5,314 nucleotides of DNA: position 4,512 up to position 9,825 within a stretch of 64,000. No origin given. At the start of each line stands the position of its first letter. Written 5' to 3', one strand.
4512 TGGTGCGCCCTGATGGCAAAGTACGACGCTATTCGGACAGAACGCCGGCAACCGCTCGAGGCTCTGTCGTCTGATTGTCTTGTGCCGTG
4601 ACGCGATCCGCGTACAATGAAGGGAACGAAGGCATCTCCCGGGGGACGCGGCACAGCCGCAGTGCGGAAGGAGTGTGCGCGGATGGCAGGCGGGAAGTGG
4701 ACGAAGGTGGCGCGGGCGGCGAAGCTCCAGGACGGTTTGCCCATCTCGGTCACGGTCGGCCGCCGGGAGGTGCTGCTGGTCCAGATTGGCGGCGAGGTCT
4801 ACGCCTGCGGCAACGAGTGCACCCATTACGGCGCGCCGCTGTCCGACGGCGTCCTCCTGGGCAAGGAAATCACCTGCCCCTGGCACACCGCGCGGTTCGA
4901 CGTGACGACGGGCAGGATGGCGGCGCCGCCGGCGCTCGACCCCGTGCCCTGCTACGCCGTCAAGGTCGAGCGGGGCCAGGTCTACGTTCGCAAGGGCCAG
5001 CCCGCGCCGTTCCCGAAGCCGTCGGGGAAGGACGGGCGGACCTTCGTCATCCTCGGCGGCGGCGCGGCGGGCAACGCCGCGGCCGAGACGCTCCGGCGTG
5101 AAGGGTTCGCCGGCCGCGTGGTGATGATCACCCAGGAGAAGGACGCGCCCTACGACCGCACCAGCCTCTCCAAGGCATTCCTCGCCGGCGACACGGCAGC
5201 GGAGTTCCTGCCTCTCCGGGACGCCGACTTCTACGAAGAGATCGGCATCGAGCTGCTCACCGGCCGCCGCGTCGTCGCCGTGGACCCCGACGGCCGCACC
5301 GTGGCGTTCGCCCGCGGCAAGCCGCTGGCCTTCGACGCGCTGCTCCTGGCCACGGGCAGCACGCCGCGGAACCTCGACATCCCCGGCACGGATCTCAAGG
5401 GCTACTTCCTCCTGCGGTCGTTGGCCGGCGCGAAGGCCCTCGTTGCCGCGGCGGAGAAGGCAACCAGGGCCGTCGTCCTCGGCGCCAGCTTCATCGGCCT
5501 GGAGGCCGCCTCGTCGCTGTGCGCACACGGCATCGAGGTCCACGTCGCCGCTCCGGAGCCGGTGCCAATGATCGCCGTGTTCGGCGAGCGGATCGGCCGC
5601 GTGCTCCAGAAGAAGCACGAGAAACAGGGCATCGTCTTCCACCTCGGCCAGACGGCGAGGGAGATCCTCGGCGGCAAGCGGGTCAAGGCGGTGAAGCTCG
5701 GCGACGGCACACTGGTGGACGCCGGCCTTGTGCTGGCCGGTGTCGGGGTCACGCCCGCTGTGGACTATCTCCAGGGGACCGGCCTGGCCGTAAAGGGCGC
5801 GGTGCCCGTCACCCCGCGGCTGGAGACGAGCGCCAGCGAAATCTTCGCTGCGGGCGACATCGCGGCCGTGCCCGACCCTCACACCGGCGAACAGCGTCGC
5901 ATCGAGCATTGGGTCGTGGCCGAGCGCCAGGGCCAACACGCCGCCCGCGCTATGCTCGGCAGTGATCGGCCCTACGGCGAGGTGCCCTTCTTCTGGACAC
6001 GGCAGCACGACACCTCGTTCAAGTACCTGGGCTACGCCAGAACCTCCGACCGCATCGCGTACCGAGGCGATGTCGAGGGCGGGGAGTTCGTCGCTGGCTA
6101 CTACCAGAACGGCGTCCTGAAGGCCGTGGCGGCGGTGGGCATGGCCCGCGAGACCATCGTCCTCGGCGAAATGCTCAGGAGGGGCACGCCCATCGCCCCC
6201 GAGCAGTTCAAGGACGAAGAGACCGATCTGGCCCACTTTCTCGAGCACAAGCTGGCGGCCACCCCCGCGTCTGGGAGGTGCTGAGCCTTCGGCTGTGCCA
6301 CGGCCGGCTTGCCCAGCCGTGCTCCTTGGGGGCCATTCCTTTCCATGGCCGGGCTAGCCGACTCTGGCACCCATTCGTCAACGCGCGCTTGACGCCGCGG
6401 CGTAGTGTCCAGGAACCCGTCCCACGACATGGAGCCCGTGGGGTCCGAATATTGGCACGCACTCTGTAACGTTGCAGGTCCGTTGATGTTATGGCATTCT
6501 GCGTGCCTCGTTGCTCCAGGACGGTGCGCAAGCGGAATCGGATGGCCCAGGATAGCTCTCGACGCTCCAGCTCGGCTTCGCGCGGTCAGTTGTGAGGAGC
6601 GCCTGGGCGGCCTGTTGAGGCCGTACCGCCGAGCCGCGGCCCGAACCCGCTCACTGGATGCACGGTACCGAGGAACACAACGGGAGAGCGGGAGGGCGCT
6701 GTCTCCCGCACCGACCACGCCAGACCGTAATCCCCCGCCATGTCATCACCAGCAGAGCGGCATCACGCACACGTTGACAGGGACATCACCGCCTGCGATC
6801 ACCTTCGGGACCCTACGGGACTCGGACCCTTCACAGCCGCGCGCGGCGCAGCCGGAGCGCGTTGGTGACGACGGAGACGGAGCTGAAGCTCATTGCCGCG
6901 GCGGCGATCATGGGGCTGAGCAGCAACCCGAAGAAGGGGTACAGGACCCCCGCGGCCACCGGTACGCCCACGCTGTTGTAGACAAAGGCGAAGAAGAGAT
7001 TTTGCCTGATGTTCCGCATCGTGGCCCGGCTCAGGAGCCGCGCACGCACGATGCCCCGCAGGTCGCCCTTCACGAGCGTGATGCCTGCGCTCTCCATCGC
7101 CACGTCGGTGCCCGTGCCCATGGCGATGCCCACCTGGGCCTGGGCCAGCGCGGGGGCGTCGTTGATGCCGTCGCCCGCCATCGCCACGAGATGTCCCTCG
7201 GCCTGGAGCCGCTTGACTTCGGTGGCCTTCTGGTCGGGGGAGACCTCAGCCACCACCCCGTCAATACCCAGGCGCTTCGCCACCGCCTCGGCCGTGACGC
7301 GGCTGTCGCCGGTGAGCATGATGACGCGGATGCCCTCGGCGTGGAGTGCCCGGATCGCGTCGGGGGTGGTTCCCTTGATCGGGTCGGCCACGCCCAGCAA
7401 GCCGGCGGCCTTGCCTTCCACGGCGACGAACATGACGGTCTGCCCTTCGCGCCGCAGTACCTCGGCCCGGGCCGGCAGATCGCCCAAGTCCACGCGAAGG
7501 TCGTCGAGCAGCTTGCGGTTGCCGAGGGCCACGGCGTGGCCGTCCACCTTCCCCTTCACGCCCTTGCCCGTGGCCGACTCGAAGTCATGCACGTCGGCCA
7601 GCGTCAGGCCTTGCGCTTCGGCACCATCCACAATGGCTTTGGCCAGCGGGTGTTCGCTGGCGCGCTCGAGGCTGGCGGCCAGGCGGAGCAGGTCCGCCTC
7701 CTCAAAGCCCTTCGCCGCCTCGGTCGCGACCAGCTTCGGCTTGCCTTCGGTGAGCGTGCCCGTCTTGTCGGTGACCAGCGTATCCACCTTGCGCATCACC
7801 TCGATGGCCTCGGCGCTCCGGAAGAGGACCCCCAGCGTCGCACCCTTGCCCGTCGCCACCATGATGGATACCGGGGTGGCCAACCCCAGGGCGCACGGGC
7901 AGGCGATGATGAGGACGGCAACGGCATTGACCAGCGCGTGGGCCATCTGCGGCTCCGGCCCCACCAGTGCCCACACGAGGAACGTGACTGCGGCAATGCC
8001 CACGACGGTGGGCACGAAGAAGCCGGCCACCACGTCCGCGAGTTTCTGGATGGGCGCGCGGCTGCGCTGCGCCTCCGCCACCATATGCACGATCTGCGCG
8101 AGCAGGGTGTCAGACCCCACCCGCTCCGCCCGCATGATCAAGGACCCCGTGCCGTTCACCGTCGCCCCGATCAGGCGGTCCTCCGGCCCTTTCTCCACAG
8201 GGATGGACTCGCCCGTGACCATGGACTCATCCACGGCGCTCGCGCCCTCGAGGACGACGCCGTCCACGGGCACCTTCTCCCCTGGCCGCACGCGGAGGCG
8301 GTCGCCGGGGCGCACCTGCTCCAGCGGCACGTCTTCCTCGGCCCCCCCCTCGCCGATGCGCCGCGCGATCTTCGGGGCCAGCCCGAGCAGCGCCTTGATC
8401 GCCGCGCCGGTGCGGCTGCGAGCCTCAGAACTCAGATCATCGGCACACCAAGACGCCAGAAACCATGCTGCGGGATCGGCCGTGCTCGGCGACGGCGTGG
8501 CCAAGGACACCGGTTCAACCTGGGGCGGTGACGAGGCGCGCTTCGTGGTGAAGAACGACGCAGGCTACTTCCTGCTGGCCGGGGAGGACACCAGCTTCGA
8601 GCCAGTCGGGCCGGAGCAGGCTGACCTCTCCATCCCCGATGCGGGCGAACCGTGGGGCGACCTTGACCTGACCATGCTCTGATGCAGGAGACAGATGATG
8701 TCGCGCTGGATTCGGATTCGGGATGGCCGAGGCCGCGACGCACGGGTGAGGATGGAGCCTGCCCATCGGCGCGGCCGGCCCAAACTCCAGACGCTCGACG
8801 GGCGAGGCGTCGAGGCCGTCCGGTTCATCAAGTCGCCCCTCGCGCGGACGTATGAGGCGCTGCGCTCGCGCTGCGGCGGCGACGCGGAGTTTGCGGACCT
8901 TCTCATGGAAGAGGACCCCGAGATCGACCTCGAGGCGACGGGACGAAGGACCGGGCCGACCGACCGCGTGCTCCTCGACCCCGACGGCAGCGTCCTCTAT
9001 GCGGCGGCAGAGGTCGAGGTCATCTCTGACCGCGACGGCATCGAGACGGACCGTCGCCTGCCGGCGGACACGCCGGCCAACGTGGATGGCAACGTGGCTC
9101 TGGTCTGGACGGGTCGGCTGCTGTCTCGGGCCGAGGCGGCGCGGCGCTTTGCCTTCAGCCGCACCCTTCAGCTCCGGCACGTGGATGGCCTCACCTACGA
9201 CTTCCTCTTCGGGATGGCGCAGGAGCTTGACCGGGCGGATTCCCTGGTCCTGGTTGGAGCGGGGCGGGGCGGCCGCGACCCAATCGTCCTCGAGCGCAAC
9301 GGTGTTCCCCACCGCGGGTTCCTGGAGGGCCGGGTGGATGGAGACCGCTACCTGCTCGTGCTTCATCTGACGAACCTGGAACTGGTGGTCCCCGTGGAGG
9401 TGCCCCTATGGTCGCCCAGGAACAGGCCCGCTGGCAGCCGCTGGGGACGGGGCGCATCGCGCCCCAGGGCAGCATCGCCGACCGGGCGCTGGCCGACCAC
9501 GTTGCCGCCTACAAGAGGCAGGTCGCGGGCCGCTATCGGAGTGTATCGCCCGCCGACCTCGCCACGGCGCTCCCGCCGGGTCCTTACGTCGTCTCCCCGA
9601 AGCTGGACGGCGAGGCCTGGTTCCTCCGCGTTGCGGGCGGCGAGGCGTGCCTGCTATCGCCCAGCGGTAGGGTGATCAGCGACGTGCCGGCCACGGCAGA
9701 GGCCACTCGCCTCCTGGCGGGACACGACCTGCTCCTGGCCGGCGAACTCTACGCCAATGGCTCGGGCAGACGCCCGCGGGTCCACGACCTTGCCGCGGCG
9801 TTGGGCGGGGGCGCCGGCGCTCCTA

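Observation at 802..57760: Native genes avoid the palindrome RTCGAY; foreign segments do not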

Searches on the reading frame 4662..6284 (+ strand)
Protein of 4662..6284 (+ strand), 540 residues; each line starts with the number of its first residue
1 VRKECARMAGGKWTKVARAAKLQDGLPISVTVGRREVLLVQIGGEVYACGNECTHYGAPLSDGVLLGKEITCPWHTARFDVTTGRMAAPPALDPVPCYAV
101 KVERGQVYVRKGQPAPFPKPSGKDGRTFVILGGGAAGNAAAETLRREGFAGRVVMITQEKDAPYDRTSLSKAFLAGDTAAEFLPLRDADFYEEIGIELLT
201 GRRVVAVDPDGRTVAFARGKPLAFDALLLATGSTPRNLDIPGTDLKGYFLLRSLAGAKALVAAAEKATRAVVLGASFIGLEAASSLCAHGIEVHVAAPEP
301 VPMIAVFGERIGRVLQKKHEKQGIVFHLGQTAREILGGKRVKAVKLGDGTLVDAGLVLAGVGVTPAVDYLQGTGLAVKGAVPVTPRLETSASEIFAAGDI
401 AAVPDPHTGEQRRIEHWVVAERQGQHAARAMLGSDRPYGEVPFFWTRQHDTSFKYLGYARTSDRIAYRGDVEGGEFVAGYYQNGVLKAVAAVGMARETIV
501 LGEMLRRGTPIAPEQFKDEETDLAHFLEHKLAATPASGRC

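Call 27: search_protein_families(library=pfam, proteins=[window:4662-6284:+], max_evalue=0.001)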
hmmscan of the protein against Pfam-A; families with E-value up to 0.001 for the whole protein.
window:4662-6284:+ (540 aa): 7 families
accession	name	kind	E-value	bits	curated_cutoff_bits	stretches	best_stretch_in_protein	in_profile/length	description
PF07992.20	Pyr_redox_2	-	4e-61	207.4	26.1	1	128-424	3-291/291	Pyridine nucleotide-disulphide oxidoreductase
PF00355.32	Rieske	-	6.5e-19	68.1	20.3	1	12-98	1-87/88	Rieske [2Fe-2S] domain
PF00070.33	Pyr_redox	-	8.1e-19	68.4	22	1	269-346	1-79/82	Pyridine nucleotide-disulphide oxidoreductase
PF14759.12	Reductase_C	-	3.4e-14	53.5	25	1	443-526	1-84/85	Reductase C-terminal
PF13806.12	Rieske_2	-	2.5e-11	43.9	27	1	12-110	1-104/104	Rieske-like [2Fe-2S] domain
PF13738.12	Pyr_redox_3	-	9.5e-05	22.2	30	0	220-398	121-305/305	Pyridine nucleotide-disulphide oxidoreductase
PF13450.12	NAD_binding_8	-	0.00089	19.9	21.9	0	130-154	1-23/68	NAD(P)-binding Rossmann-like domain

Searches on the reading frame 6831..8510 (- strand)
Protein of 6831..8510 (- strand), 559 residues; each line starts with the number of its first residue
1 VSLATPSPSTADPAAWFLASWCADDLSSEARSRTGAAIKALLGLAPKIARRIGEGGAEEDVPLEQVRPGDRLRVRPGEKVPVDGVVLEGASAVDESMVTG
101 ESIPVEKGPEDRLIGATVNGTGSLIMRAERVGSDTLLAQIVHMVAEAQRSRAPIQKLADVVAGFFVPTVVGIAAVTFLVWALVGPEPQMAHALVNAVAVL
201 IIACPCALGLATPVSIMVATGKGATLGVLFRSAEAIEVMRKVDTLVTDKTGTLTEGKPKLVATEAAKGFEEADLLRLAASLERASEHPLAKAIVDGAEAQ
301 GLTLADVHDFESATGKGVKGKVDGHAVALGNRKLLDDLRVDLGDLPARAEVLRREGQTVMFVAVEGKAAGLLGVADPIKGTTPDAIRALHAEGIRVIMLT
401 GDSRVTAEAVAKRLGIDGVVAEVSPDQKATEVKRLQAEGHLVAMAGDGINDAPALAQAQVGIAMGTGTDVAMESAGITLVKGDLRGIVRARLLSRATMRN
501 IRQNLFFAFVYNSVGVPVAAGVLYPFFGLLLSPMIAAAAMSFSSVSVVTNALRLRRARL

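Call 9: search_protein_families(library=pfam, proteins=[window:6831-8510:-], max_evalue=0.01)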
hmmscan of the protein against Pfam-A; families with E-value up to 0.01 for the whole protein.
window:6831-8510:- (559 aa): 4 families
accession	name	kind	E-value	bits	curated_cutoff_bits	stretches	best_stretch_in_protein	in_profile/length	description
PF00122.25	E1-E2_ATPase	-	3.6e-58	196.5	28.1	1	44-224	2-179/181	E1-E2 ATPase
PF00702.32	Hydrolase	-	6.5e-35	121.7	26.4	1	242-458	1-190/191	haloacid dehalogenase-like hydrolase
PF12710.13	HAD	-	2.8e-07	31.6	27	1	384-455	92-188/189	haloacid dehalogenase-like hydrolase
PF08282.18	Hydrolase_3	-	5.5e-07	30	20.9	1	433-488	197-252/255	haloacid dehalogenase-like hydrolase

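Call 48: find_encoding_contigs(protein=window:6831-8510:-, flank=10000, max_places=6)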
Protein window:6831-8510:- (559 aa): no gene with exactly this product is on record in the collection.

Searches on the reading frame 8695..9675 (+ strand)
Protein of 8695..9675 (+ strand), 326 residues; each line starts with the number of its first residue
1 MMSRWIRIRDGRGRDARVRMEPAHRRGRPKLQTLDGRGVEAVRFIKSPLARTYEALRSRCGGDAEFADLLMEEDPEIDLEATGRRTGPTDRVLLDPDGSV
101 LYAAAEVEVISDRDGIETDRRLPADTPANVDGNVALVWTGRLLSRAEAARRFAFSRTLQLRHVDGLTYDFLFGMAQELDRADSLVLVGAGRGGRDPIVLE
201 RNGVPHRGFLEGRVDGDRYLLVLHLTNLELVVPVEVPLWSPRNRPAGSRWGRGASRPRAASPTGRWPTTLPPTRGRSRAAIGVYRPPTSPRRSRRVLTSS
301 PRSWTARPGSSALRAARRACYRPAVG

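Call 9: search_protein_families(library=pfam, proteins=[window:8695-9675:+], max_evalue=0.01)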
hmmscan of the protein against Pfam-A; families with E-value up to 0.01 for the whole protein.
window:8695-9675:+ (326 aa): 0 families

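Call 23: search_protein_families(library=padloc, proteins=[window:8695-9675:+], max_evalue=0.01)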
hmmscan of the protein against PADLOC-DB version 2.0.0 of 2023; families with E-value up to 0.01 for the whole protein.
window:8695-9675:+ (326 aa): 0 families

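Call 37: search_protein_families(library=ncbifam, proteins=[window:8695-9675:+], max_evalue=0.01)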
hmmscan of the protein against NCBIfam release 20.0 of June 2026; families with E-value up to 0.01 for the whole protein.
window:8695-9675:+ (326 aa): 0 families

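Call 58: search_protein_families(library=phrogs, proteins=[window:8695-9675:+], max_evalue=0.001)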
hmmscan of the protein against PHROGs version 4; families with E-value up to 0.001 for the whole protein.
window:8695-9675:+ (326 aa): 0 families
